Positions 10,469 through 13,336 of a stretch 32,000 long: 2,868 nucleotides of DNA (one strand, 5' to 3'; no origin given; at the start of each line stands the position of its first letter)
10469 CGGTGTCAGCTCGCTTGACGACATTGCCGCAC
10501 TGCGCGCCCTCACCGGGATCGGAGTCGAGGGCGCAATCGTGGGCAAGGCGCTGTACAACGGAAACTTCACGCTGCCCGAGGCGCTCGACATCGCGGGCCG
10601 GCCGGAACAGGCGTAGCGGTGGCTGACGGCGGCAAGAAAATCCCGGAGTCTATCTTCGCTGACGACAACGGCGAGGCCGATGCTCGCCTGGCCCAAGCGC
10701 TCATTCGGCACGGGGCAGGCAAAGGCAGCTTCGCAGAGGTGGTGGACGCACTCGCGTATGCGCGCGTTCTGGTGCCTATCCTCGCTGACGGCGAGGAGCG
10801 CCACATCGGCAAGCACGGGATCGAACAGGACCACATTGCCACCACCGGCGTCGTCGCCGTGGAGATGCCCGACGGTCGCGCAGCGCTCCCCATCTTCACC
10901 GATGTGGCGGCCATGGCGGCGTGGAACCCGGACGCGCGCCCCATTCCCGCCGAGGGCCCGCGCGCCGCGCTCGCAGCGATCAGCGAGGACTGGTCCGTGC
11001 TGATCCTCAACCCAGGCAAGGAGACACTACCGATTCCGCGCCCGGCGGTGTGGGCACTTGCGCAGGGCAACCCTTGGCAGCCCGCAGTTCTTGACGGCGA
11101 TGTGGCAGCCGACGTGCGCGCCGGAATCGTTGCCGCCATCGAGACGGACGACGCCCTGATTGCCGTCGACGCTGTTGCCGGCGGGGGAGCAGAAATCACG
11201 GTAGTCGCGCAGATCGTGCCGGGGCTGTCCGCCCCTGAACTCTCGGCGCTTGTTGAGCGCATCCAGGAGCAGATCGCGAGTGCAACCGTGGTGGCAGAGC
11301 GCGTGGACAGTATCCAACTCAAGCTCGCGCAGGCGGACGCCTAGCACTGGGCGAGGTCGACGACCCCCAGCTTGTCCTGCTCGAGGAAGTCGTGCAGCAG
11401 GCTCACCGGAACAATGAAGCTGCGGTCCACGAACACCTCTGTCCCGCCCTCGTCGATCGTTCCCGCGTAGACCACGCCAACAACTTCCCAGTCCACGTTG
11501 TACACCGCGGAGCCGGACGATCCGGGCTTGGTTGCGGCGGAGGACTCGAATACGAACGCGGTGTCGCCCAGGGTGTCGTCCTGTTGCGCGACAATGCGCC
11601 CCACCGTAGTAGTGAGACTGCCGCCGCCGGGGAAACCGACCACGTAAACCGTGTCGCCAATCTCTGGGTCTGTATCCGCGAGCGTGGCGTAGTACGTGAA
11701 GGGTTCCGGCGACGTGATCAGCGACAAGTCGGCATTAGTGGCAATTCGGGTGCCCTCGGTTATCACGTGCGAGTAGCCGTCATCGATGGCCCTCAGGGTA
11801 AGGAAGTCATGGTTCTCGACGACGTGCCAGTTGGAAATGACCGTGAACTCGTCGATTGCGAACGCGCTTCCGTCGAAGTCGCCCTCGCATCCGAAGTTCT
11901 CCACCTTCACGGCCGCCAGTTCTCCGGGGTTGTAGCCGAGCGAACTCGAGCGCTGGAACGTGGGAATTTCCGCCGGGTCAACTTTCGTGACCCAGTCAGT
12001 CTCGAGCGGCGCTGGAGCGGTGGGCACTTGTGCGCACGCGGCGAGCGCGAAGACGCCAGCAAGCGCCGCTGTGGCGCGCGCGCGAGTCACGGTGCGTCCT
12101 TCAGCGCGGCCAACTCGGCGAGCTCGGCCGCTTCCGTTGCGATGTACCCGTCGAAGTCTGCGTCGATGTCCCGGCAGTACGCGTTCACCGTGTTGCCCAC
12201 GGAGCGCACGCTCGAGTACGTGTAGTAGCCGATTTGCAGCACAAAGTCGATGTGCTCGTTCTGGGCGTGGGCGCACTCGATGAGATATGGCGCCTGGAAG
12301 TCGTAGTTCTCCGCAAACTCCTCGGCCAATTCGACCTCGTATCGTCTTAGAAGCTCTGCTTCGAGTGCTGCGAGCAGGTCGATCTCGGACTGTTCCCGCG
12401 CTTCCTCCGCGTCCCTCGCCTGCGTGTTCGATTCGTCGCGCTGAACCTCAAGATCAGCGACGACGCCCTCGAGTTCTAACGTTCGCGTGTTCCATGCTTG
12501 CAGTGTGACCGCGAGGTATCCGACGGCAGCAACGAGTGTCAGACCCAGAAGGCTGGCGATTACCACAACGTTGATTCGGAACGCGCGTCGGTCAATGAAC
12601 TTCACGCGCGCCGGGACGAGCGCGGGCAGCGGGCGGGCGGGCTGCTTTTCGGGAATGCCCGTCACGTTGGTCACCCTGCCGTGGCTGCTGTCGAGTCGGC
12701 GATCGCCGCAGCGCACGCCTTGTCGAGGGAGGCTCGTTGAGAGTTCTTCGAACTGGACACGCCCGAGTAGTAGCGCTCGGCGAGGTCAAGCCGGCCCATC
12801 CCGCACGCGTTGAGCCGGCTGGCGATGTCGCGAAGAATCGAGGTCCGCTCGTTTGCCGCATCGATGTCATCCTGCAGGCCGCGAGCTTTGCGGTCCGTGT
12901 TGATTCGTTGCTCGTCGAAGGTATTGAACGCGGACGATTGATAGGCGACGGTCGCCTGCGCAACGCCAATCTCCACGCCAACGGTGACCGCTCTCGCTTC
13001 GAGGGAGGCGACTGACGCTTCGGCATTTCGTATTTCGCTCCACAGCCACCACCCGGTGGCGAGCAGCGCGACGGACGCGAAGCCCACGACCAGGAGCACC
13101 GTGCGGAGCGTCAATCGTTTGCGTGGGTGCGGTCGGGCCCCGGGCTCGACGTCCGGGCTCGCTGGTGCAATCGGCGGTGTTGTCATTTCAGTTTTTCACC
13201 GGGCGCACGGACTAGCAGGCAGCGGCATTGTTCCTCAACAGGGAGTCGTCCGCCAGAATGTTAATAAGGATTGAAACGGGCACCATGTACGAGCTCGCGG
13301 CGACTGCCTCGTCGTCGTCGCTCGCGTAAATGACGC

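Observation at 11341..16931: Triplicated lipoprotein S1-protease / bitopic coiled-coil partner cassettes in one 5.6-kb operon: candidate undescribed envelope system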

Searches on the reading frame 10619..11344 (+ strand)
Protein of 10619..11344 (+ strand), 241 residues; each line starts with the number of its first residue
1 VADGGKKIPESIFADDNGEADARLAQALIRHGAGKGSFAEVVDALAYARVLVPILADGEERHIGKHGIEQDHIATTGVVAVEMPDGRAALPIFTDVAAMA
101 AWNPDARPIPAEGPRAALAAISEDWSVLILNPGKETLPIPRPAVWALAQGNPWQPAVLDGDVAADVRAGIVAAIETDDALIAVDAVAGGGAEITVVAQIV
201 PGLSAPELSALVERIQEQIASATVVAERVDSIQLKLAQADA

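Call 58: search_protein_families(library=pfam, proteins=[window:10619-11344:+], max_evalue=0.001)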
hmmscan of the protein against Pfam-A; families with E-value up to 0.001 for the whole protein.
window:10619-11344:+ (241 aa): 1 family
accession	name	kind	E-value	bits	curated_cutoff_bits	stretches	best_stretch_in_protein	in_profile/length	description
PF07179.17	SseB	-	2.4e-24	86.4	21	1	26-146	3-124/124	SseB protein N-terminal domain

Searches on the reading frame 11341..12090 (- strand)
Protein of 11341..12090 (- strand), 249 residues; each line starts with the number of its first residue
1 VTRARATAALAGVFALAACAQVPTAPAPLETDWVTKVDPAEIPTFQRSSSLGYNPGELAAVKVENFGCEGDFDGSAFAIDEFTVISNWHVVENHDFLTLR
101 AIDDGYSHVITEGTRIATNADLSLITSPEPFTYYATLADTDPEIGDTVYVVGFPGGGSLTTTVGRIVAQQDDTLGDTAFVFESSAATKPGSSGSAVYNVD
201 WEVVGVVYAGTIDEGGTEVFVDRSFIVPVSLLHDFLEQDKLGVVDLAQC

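Call 3: search_protein_families(library=pfam, proteins=[window:11341-12090:-], max_evalue=1)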
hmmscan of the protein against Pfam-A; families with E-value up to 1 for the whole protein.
window:11341-12090:- (249 aa): 5 families
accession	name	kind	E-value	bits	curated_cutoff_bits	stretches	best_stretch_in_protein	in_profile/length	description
PF13365.12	Trypsin_2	-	7.9e-18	66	27.6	1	74-206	1-144/144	Trypsin-like peptidase domain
PF00089.32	Trypsin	-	3.3e-05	24.2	20.6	1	76-229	29-213/220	Trypsin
PF10459.15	Peptidase_S46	-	0.00036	19.8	22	1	172-213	615-656/698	Peptidase S46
PF01732.22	Mycop_pep_DUF31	-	0.055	13.6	27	1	186-209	323-346/346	Mycoplasma peptidase (DUF31)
PF00949.27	Peptidase_S7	-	0.15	12.3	20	1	188-212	94-117/131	Peptidase S7, Flavivirus NS3 serine protease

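Call 4: search_protein_families(library=ncbifam, proteins=[window:11341-12090:-], max_evalue=1)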
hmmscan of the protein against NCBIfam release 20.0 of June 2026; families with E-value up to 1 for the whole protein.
window:11341-12090:- (249 aa): 11 families
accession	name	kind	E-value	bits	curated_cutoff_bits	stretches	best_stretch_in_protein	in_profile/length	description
NF033740.0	MarP_fam_protase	equivalog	2e-13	50.1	250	1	20-214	160-358/390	MarP family serine protease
TIGR02037.1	degP_htrA_DO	subfamily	5.1e-09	35.6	416.2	1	74-238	62-226/434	Do family serine endopeptidase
TIGR02038.1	protease_degS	equivalog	5e-07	29.2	422.95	1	83-237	90-244/351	outer membrane-stress sensor serine endopeptidase DegS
NF007526.1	PRK10139.1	equivalog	7.8e-05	21.5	756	1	74-231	95-251/456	serine endoprotease DegQ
NF008189.1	PRK10942.1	equivalog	8.7e-05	21.1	720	1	80-237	123-279/477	serine endoprotease DegP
NF041521.1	HhoA_HhoB_HtrA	equivalog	0.00012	21.5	450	1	73-209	58-199/335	HhoA/HhoB/HtrA family serine endopeptidase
NF045841.1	Ig_SerProt_MIP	equivalog_domain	0.0076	15.9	125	1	185-212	308-335/401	MIP family Ig-specific serine endopeptidase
NF045842.1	MIP_near_MIB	exception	0.038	12.5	305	1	188-216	640-667/740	Ig-specific serine endopeptidase MIP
NF008147.1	PRK10898.1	equivalog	0.06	12.5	408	1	84-231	91-239/352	outer membrane-stress sensor serine endopeptidase DegS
NF053637.1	SerProtHtrAspr2045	equivalog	0.09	11.7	650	1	144-230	179-273/394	serine protease HtrA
NF045843.1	MAG2960_Ser_prot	exception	0.12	10.9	400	1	169-214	526-571/616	MAG2960 family serine endopeptidase lipoprotein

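Call 54: search_protein_families(library=padloc, proteins=[window:11341-12090:-], max_evalue=0.01)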
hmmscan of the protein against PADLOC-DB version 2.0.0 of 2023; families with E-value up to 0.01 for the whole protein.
window:11341-12090:- (249 aa): 5 families
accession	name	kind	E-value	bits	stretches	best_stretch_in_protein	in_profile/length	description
PDLC02960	RT-Protease_XI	-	8.6e-14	49.4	1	70-234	346-502/506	single gene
PDLC02959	RT-Protease_XI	-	2.4e-13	47.9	1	71-231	349-503/510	single gene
PDLC03855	LmuA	-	0.00019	18.9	1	59-208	10-171/425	-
PDLC00169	HamA1|HamA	-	0.00019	18.1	1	74-206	29-169/483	DUF1837 domain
PDLC04593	PDC-M35A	-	0.00037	18.4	1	120-221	83-192/216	-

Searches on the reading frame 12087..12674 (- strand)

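Call 3: search_protein_families(library=pfam, proteins=[window:12087-12674:-], max_evalue=1)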
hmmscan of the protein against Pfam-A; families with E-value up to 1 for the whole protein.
window:12087-12674:- (195 aa): 1 family
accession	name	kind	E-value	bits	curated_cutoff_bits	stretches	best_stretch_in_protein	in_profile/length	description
PF09489.15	CbtB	-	0.3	11.7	27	1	31-56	7-32/51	Probable cobalt transporter subunit (CbtB)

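Call 4: search_protein_families(library=ncbifam, proteins=[window:12087-12674:-], max_evalue=1)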
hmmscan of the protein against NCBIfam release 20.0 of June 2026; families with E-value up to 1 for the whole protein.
window:12087-12674:- (195 aa): 0 families

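Call 54: search_protein_families(library=padloc, proteins=[window:12087-12674:-], max_evalue=0.01)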
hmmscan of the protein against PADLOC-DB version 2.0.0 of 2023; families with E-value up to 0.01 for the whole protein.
window:12087-12674:- (195 aa): 0 families

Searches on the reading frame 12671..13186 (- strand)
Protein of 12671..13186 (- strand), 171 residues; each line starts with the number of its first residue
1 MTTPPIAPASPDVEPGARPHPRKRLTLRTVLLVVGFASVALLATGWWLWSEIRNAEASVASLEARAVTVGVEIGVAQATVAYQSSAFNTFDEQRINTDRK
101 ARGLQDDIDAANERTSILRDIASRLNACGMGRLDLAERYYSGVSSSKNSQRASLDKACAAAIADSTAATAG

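Call 3: search_protein_families(library=pfam, proteins=[window:12671-13186:-], max_evalue=1)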
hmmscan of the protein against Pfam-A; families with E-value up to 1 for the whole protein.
window:12671-13186:- (171 aa): 3 families
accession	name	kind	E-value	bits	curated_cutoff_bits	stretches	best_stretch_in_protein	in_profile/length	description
PF10204.14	DuoxA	-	0.024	14.1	23.3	1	14-88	33-109/279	Dual oxidase maturation factor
PF01292.26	Ni_hydr_CYTB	-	0.039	14.2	30.1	1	17-60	92-125/179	Prokaryotic cytochrome b561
PF13699.11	eCIS_core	-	0.14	12.7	22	1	54-84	28-58/79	eCIS core domain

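Call 4: search_protein_families(library=ncbifam, proteins=[window:12671-13186:-], max_evalue=1)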
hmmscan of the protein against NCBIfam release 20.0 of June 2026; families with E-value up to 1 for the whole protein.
window:12671-13186:- (171 aa): 2 families
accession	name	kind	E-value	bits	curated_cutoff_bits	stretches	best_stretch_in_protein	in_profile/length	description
NF052375.1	antisigma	equivalog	0.0089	16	100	1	11-83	70-147/217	anti-sigma factor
NF049847.1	FtsL_COG5462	equivalog_domain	0.19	11.4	50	0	97-121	28-52/85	cell division protein FtsL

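Call 54: search_protein_families(library=padloc, proteins=[window:12671-13186:-], max_evalue=0.01)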
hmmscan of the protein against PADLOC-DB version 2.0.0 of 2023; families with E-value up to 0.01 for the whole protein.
window:12671-13186:- (171 aa): 0 families
